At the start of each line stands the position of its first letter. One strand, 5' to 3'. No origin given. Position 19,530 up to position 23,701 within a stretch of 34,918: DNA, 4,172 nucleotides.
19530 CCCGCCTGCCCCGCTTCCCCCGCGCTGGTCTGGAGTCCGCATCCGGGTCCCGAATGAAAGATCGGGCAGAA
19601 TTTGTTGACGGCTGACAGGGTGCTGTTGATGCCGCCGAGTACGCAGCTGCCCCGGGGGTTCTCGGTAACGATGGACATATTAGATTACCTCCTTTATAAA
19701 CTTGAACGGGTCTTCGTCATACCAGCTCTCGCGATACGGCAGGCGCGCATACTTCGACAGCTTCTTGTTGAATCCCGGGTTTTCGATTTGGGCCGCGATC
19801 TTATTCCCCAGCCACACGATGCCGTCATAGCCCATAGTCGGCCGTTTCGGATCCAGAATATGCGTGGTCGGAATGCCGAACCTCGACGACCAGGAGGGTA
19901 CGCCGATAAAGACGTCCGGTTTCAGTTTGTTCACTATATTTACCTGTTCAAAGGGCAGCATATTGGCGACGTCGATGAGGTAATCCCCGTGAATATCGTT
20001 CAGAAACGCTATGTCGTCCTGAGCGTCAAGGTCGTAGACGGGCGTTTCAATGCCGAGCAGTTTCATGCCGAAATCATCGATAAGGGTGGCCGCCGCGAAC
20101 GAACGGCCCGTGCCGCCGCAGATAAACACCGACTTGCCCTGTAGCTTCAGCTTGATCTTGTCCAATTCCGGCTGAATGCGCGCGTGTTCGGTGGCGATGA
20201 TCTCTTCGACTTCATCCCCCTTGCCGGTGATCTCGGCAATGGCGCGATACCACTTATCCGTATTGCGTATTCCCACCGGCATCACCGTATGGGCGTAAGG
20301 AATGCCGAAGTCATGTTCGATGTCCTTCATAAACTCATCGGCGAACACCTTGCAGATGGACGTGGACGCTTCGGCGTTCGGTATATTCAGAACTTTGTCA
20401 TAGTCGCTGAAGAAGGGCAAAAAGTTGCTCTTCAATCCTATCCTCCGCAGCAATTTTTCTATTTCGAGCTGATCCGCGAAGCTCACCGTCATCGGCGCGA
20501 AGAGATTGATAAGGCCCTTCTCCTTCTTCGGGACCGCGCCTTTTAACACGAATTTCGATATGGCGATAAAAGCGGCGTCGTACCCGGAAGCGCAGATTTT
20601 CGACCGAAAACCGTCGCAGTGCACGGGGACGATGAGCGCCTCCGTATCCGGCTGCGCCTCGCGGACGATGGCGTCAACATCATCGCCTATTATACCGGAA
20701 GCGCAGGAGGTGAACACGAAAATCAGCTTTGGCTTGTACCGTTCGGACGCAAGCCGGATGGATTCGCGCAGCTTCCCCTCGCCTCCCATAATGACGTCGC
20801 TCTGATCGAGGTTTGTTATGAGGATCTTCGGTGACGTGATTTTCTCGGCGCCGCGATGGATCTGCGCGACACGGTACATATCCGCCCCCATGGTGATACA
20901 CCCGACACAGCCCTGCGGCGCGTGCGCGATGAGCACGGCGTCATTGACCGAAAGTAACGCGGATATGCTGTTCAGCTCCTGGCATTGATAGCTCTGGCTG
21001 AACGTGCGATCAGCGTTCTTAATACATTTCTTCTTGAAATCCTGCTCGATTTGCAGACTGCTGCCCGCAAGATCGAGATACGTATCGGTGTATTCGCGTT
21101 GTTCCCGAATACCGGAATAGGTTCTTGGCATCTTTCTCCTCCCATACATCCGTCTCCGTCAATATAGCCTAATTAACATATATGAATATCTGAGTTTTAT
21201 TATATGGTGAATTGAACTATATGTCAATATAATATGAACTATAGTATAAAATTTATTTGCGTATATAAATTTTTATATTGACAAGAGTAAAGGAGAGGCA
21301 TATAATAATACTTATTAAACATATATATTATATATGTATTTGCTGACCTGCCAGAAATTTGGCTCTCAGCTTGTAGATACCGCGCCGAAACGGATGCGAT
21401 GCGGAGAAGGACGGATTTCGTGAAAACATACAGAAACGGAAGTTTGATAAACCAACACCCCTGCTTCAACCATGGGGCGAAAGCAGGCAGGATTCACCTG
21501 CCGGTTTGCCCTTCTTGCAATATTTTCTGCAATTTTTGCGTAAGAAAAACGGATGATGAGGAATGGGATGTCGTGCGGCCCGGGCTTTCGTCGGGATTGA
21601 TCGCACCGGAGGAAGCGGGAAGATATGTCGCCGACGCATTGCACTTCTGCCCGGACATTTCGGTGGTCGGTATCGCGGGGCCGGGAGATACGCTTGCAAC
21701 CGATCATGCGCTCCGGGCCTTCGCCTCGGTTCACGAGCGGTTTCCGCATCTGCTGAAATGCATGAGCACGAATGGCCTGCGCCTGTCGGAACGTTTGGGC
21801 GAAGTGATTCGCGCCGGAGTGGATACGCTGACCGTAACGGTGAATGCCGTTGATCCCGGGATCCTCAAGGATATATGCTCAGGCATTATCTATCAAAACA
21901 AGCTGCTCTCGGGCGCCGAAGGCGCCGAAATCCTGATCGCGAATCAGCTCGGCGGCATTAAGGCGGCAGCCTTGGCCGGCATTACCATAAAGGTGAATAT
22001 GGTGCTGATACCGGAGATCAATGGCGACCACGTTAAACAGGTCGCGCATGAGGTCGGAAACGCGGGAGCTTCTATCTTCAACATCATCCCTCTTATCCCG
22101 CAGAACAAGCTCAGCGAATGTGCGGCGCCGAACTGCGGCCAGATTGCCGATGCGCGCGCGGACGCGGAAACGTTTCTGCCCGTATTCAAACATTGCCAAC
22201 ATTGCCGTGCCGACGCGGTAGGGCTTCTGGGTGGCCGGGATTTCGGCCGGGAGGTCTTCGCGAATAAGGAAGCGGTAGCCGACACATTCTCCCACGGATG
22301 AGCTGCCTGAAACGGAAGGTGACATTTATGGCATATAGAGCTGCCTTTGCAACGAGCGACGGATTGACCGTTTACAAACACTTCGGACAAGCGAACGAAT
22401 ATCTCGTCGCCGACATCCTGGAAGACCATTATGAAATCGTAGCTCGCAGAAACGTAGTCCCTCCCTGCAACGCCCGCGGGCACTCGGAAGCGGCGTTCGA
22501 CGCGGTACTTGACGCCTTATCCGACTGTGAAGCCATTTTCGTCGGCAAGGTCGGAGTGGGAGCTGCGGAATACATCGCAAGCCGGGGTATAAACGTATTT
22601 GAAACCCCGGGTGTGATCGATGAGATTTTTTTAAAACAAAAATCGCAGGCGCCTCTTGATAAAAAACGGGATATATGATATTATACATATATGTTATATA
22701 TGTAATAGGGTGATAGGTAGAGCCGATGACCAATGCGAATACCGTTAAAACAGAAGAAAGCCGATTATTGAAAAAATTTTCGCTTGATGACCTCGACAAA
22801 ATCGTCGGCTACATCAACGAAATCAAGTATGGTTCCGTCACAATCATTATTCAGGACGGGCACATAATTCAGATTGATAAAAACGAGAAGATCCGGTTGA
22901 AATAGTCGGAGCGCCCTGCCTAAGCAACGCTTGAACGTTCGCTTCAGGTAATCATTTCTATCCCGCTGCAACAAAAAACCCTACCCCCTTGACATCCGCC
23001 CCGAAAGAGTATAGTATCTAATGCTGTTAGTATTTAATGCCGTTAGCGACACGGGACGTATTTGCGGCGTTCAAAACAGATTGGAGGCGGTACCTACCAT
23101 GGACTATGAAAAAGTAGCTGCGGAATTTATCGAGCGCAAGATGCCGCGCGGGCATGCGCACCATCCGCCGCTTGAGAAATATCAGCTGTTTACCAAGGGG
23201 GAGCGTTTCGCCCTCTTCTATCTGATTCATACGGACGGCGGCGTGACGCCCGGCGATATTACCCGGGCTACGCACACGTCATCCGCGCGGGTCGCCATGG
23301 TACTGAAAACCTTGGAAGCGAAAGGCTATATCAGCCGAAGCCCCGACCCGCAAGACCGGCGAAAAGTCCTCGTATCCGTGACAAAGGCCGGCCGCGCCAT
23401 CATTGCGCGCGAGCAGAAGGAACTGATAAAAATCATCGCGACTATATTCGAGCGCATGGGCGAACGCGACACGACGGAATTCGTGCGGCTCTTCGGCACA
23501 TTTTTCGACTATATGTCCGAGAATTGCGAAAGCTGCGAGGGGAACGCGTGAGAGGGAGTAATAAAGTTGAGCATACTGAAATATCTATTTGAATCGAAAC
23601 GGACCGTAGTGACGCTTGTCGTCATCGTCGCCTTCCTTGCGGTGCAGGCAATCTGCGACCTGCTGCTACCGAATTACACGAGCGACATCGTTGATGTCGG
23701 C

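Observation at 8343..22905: Uncharacterised NifB-dependent nitrogenase-like (NFL) reductase supercluster wired to an amino-acid importer, a GNAT, a MATE exporter and YezD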

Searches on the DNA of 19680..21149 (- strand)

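Call 33: search_rna_families(sources=[L001, L005, L009, L011, L019, L022, L021], threshold=gathering)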
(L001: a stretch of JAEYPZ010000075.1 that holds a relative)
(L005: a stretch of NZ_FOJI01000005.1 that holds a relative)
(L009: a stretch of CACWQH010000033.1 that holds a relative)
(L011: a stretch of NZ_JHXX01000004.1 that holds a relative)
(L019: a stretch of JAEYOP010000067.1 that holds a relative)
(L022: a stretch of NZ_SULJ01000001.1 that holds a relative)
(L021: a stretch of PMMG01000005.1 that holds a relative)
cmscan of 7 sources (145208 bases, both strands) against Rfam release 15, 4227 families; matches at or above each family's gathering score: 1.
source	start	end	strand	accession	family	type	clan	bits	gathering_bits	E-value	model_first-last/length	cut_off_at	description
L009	2646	2715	+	RF00005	tRNA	Gene; tRNA;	CL00001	47.4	29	1.2e-06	1-71/71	no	tRNA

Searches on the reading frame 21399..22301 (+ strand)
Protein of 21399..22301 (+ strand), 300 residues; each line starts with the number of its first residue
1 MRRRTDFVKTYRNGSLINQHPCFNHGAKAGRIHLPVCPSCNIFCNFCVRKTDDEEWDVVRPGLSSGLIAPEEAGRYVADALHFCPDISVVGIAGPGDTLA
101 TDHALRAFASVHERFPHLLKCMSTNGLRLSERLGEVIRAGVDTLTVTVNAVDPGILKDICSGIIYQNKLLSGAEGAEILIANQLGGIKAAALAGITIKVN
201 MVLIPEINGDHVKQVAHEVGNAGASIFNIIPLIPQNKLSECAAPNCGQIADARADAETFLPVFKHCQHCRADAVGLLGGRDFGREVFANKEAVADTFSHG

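Call 4: search_protein_families(library=pfam, proteins=[window:21399-22301:+])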
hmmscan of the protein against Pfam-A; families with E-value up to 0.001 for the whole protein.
window:21399-22301:+ (300 aa): 1 family
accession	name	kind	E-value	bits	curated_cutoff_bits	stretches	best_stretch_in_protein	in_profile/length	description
PF04055.27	Radical_SAM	-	1.1e-12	48.8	29.5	1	36-217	3-164/166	Radical SAM superfamily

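Call 5: search_protein_families(library=ncbifam, proteins=[window:21399-22301:+], max_evalue=0.00001)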
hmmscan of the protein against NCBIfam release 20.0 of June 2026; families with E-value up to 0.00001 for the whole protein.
window:21399-22301:+ (300 aa): 5 families
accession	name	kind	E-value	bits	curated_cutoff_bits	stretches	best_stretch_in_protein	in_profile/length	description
TIGR01290.1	nifB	equivalog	2.2e-69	234.3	343.65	1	17-288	9-290/441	nitrogenase cofactor biosynthesis protein NifB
TIGR02666.1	moaA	equivalog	1.6e-12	47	284.05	1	28-221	8-182/336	GTP 3',8-cyclase MoaA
TIGR02668.1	moaA_archaeal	equivalog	1.2e-11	44.2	325.25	1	31-239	11-193/303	GTP 3',8-cyclase MoaA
NF001199.0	PRK00164.2-1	equivalog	4.6e-08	32.6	231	1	32-238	14-193/308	GTP 3',8-cyclase MoaA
TIGR04317.1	W_rSAM_matur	equivalog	9.3e-06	25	380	0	32-159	6-121/349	tungsten cofactor oxidoreductase radical SAM maturase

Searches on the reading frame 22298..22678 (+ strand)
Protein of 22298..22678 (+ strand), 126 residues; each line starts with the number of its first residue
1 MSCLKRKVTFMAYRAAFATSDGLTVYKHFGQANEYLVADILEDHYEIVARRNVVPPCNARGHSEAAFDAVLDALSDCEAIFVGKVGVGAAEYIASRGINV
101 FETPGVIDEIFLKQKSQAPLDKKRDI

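Call 4: search_protein_families(library=pfam, proteins=[window:22298-22678:+])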
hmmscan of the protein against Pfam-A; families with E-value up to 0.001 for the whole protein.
window:22298-22678:+ (126 aa): 1 family
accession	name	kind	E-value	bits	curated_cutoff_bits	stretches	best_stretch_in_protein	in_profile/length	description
PF02579.22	Nitro_FeMo-Co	-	2.8e-16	60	26.3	1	22-109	2-87/94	Dinitrogenase iron-molybdenum cofactor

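Call 5: search_protein_families(library=ncbifam, proteins=[window:22298-22678:+], max_evalue=0.00001)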
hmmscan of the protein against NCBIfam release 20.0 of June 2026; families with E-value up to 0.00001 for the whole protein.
window:22298-22678:+ (126 aa): 2 families
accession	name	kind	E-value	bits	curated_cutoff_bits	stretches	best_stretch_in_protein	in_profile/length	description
TIGR01290.1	nifB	equivalog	3.5e-11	42.5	343.65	1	13-108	330-431/441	nitrogenase cofactor biosynthesis protein NifB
TIGR02663.1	nifX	equivalog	1.2e-08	35.4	112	1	14-99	2-86/119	nitrogen fixation protein NifX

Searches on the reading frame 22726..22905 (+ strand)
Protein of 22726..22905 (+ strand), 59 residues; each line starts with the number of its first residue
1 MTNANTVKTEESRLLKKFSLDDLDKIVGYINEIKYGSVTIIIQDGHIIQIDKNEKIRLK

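Call 50: search_protein_families(library=pfam, proteins=[window:22726-22905:+], max_evalue=0.01)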
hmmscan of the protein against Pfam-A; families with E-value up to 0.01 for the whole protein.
window:22726-22905:+ (59 aa): 1 family
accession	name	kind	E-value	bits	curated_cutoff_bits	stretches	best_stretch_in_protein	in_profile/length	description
PF10055.14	DUF2292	-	1e-18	67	22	1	23-58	2-37/37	Uncharacterized small protein (DUF2292)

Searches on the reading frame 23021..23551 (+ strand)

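Call 4: search_protein_families(library=pfam, proteins=[window:23021-23551:+])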
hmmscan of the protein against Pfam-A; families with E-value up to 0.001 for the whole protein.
window:23021-23551:+ (176 aa): 6 families
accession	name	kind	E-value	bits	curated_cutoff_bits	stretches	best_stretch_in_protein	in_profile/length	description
PF01047.28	MarR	-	5.9e-12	45.7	24.6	1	63-116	6-59/59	MarR family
PF12802.13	MarR_2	-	1.2e-11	45.1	27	1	64-114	10-60/61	MarR family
PF13463.12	HTH_27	-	1.2e-09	38.7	22.2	1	58-124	2-68/68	Winged helix DNA-binding domain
PF13601.12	HTH_34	-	2.9e-08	34.2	27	1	62-139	2-80/80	Winged helix DNA-binding domain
PF22381.2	Staph_reg_Sar_Rot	-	7.1e-07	29.7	27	1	51-129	7-83/85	Transcriptional regulator SarA/Rot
PF09339.16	HTH_IclR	-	0.00091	19.4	22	0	67-107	11-51/52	IclR helix-turn-helix domain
